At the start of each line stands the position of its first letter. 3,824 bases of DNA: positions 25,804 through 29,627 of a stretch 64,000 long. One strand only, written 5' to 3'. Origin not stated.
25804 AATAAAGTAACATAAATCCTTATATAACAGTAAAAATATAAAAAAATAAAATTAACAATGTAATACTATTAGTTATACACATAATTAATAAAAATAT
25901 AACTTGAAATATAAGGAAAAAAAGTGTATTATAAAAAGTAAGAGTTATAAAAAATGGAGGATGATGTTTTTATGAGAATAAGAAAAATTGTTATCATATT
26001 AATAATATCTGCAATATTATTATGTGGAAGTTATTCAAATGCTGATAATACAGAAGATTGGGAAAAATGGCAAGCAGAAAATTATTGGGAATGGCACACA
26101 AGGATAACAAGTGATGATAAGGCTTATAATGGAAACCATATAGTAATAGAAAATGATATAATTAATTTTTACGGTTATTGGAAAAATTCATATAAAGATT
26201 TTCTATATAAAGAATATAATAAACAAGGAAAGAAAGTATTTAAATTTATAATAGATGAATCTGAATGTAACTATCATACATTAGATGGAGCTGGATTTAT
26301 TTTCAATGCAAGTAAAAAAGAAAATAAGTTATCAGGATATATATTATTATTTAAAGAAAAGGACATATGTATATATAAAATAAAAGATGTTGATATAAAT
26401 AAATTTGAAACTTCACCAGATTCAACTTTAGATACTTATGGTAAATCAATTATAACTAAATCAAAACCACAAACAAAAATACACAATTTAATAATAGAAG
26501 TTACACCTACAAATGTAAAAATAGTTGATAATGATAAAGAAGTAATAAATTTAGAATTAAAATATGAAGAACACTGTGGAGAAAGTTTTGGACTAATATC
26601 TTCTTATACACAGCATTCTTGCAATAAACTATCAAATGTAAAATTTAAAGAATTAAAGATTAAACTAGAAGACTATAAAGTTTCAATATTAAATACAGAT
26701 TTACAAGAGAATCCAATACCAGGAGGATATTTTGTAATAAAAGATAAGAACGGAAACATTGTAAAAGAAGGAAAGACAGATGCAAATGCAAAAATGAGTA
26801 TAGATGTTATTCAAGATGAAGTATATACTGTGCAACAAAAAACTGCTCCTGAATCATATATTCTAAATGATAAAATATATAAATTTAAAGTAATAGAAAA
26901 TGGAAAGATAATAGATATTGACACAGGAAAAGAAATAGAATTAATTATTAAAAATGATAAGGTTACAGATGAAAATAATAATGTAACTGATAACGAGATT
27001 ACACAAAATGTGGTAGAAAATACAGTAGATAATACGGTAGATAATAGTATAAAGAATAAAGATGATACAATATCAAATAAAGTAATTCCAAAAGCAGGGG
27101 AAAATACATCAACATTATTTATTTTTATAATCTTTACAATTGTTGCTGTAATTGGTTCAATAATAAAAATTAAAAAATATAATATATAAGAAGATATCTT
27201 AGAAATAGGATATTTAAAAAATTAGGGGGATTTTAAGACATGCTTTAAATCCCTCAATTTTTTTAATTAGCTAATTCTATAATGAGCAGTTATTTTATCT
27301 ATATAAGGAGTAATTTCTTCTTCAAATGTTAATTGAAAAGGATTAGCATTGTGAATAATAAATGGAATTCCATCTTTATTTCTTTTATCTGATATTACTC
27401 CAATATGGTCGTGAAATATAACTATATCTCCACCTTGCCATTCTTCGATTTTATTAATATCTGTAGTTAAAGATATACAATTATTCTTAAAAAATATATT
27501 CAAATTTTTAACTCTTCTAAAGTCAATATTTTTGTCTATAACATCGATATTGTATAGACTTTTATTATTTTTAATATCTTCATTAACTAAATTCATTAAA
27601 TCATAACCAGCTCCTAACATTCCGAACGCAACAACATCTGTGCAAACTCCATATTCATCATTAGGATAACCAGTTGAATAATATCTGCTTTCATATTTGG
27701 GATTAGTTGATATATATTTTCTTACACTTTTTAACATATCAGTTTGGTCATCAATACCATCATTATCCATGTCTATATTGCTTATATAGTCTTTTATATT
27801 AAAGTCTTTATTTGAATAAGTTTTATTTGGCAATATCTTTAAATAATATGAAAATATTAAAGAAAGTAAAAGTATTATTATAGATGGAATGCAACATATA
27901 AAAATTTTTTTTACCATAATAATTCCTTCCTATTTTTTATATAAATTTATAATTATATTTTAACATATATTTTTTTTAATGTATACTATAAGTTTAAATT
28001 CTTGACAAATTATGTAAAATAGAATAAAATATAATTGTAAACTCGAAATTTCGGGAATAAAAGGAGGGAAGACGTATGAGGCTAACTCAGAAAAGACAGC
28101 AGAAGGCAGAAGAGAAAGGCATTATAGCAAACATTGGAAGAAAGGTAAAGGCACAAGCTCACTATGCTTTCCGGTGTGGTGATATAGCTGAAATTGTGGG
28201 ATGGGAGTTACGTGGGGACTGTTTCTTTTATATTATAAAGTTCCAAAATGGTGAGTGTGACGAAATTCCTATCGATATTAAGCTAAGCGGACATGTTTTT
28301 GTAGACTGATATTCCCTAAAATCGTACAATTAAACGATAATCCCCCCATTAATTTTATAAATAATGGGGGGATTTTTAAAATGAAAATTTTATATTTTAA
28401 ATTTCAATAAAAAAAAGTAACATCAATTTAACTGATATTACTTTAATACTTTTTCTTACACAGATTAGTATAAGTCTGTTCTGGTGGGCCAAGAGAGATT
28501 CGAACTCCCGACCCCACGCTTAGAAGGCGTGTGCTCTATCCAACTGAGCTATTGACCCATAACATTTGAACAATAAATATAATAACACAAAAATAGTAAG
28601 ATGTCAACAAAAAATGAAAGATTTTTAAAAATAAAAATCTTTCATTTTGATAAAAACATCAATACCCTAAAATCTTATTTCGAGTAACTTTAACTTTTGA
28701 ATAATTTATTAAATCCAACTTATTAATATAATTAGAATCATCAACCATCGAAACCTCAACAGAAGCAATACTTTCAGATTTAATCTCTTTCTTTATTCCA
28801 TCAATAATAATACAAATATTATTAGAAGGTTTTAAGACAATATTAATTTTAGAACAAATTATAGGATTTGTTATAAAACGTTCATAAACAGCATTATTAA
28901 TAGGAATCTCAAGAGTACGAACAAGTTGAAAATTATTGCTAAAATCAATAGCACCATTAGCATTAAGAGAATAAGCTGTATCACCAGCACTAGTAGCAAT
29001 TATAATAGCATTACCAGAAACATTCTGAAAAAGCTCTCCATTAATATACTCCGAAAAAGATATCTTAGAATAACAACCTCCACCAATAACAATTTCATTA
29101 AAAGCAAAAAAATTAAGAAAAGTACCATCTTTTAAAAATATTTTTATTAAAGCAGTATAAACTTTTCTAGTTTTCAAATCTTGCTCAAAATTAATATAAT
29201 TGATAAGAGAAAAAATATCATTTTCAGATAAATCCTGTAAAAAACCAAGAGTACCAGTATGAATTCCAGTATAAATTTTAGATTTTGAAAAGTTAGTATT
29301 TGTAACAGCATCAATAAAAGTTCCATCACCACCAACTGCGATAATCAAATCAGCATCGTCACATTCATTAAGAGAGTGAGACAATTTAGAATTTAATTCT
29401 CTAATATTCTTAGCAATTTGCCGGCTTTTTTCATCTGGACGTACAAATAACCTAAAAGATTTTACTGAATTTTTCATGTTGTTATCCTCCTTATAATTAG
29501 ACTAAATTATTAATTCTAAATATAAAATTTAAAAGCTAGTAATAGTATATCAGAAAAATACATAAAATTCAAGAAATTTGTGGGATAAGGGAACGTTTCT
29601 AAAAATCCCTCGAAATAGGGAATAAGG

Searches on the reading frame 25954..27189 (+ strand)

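Call 29: search_protein_families(library=pfam, proteins=[window:25954-27189:+], max_evalue=0.001)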
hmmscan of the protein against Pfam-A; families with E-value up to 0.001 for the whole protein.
window:25954-27189:+ (411 aa): 1 family
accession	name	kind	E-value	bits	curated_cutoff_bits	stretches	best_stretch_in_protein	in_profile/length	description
PF17802.7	SpaA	-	3e-10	40.5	23.1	1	242-325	2-88/91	Prealbumin-like fold domain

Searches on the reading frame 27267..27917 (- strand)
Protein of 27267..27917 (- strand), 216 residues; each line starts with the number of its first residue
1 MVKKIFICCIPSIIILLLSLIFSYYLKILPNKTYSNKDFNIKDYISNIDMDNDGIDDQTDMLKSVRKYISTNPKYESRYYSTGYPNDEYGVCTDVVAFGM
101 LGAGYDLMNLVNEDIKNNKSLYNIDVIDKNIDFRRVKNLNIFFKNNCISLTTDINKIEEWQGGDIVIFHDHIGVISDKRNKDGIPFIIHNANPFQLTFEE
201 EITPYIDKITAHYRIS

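Call 29: search_protein_families(library=pfam, proteins=[window:27267-27917:-], max_evalue=0.001)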
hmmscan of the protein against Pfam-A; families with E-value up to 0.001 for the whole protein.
window:27267-27917:- (216 aa): 1 family
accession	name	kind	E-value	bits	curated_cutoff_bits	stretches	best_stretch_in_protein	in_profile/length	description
PF06940.17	DUF1287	-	6.1e-43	146.8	25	1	64-214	3-162/163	Domain of unknown function (DUF1287)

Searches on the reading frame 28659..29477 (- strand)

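Call 29: search_protein_families(library=pfam, proteins=[window:28659-29477:-], max_evalue=0.001)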
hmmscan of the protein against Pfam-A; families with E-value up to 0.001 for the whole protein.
window:28659-29477:- (272 aa): 2 families
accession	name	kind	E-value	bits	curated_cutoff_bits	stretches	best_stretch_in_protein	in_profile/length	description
PF01513.26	NAD_kinase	-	3.7e-08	34.2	25.5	1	40-95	71-125/130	ATP-NAD kinase N-terminal domain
PF20143.4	NAD_kinase_C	-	0.00018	21.7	23.7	1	128-230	3-103/126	ATP-NAD kinase C-terminal domain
